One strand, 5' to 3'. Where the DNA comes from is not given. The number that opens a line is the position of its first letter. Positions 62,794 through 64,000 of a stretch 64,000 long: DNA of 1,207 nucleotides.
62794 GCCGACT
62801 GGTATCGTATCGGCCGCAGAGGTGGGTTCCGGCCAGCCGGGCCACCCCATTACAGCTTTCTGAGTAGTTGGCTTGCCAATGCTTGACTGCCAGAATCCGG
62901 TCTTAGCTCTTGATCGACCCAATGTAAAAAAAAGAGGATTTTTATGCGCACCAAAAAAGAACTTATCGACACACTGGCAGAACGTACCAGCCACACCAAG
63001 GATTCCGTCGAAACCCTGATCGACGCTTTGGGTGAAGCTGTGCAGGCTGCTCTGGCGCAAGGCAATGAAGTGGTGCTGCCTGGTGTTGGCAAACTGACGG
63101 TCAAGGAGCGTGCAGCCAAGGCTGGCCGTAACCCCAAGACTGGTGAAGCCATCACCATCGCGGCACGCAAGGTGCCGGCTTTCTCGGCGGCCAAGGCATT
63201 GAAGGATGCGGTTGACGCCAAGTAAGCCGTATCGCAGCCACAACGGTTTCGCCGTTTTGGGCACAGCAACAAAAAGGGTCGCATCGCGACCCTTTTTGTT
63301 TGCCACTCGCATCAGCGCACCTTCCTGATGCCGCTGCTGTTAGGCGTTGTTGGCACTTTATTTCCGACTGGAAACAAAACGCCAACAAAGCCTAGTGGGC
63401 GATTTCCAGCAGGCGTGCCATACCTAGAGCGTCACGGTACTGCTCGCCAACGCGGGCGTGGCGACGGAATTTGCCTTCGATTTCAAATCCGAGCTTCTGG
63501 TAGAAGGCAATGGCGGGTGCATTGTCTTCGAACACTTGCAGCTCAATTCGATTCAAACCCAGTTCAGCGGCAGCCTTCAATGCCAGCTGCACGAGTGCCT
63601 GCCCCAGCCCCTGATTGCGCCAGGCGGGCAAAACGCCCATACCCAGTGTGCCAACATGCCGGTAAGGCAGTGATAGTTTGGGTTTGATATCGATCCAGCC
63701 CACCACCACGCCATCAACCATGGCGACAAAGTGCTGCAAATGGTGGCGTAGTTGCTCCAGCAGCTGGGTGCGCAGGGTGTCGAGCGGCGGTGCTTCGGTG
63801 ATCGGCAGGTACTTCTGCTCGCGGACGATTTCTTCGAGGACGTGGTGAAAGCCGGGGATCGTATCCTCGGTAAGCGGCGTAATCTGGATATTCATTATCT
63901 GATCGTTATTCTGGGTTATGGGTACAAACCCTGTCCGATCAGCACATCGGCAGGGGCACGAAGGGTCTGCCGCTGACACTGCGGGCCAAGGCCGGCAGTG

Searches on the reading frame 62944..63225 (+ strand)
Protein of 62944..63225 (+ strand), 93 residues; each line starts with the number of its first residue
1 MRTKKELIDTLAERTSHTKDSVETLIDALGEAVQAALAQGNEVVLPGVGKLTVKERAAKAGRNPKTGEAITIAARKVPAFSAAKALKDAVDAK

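Call 86: search_protein_families(library=pfam, max_evalue=0.001, proteins=[window:62944-63225:+])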
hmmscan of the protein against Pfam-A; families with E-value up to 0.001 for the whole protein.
window:62944-63225:+ (93 aa): 3 families
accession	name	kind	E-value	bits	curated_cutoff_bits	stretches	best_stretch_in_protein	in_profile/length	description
PF00216.26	Bac_DNA_binding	-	3.2e-31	107.9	22.4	1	3-90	2-89/90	Bacterial DNA-binding protein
PF18291.6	HU-HIG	-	5.5e-08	33.3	26.2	1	4-91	34-119/125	HU domain fused to wHTH, Ig, or Glycine-rich motif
PF18289.6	HU-CCDC81_euk_2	-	0.00011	22.6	26.1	1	10-59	9-60/75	CCDC81 eukaryotic HU domain 2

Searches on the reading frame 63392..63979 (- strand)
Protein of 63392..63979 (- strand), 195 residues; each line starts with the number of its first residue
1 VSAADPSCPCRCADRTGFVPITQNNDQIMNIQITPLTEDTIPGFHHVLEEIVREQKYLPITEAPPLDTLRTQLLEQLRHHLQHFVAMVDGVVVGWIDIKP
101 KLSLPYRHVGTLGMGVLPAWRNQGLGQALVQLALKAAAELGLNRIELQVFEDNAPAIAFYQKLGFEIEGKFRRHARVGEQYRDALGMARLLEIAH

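Call 16: search_protein_families(library=pfam, proteins=[window:63392-63979:-])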
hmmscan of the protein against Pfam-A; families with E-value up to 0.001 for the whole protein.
window:63392-63979:- (195 aa): 6 families
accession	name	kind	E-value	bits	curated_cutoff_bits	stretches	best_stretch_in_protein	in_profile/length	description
PF00583.31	Acetyltransf_1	-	9.7e-23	81.1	20.7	1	67-165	23-116/116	Acetyltransferase (GNAT) family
PF13508.13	Acetyltransf_7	-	1.1e-15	58.2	27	1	82-166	4-83/84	Acetyltransferase (GNAT) domain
PF13673.13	Acetyltransf_10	-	8.3e-10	39.2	23.6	1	73-166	22-108/128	Acetyltransferase (GNAT) domain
PF13420.13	Acetyltransf_4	-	7.1e-09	36.3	24.3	1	120-183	88-152/155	Acetyltransferase (GNAT) domain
PF13302.13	Acetyltransf_3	-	1.6e-08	35.8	25.4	1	33-166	4-138/138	Acetyltransferase (GNAT) domain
PF08445.16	FR47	-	6.5e-07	29.7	22.1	1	111-167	23-79/86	FR47-like protein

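Call 49: find_homologous_proteins(query=window:63395-63895:-, max_evalue=1e-20)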
Query seq(167 aa) (167 aa): 6 proteins with E <= 1e-20 among 164 candidates.
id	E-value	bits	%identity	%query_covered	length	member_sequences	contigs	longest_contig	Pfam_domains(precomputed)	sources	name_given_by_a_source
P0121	1.5e-105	368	100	100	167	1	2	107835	PF13673.14,PF13420.14,PF13302.14,PF13508.14,PF08445.17,PF00583.32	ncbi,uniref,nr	ncbi:GNAT family N-acetyltransferase [Parachitinimonas caeni]|uniref:GNAT family N-acetyltransferase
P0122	5.7e-30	123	43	90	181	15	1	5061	PF13673.14,PF13302.14,PF13508.14,PF08445.17,PF00583.32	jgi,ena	-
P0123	1.7e-29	121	44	97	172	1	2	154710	PF13673.14,PF13420.14,PF13508.14,PF00583.32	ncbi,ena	-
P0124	2.4e-29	121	42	98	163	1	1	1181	PF13673.14,PF13420.14,PF13302.14,PF13508.14,PF08445.17,PF00583.32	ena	-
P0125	1.5e-22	99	35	98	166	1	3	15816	PF13673.14,PF13302.14,PF13508.14,PF00583.32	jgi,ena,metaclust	metaclust:\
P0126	3.2e-21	94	38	83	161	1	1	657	PF13673.14,PF13302.14,PF13508.14,PF08445.17,PF13523.13,PF00583.32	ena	-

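Call 50: find_encoding_contigs(protein=P0121, flank=3000, max_places=6)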
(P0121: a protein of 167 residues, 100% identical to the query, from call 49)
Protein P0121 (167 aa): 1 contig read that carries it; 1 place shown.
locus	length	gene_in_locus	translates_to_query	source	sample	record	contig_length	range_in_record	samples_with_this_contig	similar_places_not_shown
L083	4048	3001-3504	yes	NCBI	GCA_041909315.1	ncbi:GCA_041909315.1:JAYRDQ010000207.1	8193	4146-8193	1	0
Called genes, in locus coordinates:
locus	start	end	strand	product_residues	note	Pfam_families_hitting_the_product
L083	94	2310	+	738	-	PF17957:Big_7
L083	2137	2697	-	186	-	-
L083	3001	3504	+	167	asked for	PF13302:Acetyltransf_3, PF00583:Acetyltransf_1, PF13673:Acetyltransf_10, PF13420:Acetyltransf_4, PF13508:Acetyltransf_7, PF08445:FR47 (weak)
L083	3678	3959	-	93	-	PF00216:Bac_DNA_binding, PF18291:HU-HIG (weak)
